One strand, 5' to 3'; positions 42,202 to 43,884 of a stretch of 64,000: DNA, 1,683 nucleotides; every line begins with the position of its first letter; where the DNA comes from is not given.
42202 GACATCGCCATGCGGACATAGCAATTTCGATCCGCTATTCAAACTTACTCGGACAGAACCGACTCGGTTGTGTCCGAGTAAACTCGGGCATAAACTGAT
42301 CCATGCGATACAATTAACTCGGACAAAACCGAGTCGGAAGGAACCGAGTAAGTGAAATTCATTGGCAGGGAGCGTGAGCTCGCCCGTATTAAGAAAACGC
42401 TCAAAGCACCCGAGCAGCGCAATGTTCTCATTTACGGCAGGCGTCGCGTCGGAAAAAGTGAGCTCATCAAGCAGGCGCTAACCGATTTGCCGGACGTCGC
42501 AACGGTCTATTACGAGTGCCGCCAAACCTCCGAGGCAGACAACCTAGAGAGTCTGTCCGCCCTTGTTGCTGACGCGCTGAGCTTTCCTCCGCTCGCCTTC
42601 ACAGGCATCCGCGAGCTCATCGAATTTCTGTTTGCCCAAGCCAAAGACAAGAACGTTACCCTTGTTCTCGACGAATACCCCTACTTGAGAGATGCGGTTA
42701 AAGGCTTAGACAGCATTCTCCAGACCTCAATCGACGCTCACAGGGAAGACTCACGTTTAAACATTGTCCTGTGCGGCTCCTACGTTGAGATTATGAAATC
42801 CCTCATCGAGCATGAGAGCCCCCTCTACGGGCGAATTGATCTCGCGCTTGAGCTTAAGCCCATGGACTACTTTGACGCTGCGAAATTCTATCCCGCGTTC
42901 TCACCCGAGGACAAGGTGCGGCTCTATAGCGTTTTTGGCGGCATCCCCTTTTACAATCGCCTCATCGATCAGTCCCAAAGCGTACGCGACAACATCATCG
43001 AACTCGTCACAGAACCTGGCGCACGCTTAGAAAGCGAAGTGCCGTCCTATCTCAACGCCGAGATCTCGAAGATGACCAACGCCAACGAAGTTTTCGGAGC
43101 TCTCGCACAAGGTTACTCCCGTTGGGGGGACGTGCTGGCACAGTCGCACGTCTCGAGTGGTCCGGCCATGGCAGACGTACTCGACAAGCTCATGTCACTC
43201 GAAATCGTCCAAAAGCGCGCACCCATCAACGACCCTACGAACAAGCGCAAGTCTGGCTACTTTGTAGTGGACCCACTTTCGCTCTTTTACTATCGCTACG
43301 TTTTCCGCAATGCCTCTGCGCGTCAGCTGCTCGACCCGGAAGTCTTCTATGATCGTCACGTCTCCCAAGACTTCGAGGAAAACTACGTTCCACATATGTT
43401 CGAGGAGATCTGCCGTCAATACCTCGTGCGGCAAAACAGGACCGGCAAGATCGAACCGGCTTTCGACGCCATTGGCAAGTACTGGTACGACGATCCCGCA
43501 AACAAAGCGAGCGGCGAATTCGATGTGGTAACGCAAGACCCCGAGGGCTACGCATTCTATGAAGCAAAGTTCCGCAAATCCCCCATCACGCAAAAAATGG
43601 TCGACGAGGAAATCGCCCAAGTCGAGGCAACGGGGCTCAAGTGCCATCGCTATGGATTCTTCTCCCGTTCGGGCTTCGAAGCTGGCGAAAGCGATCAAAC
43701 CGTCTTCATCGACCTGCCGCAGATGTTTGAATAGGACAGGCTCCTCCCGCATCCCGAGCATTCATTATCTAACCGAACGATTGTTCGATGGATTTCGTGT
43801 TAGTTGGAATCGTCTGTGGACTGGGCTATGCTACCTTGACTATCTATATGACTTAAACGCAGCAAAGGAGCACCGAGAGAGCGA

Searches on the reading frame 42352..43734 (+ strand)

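Call 25: search_protein_families(library=pfam, proteins=[window:42352-43734:+], max_evalue=0.0001)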
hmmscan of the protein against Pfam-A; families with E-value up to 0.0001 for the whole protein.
window:42352-43734:+ (460 aa): 5 families
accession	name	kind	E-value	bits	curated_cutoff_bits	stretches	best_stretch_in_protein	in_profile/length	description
PF01637.24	ATPase_2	-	6.7e-20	72.3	33.2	1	3-200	1-220/225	ATPase domain predominantly from Archaea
PF03008.20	DUF234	-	1e-15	58.4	22.5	1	313-409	1-91/100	Archaea bacterial proteins of unknown function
PF13173.12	AAA_14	-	5.4e-08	33.3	27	1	23-173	3-125/129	AAA domain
PF13191.12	AAA_16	-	3.4e-07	31.4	32.6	1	2-76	1-64/167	AAA ATPase domain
PF13401.12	AAA_22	-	2.5e-06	28.3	27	1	22-146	5-125/130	AAA domain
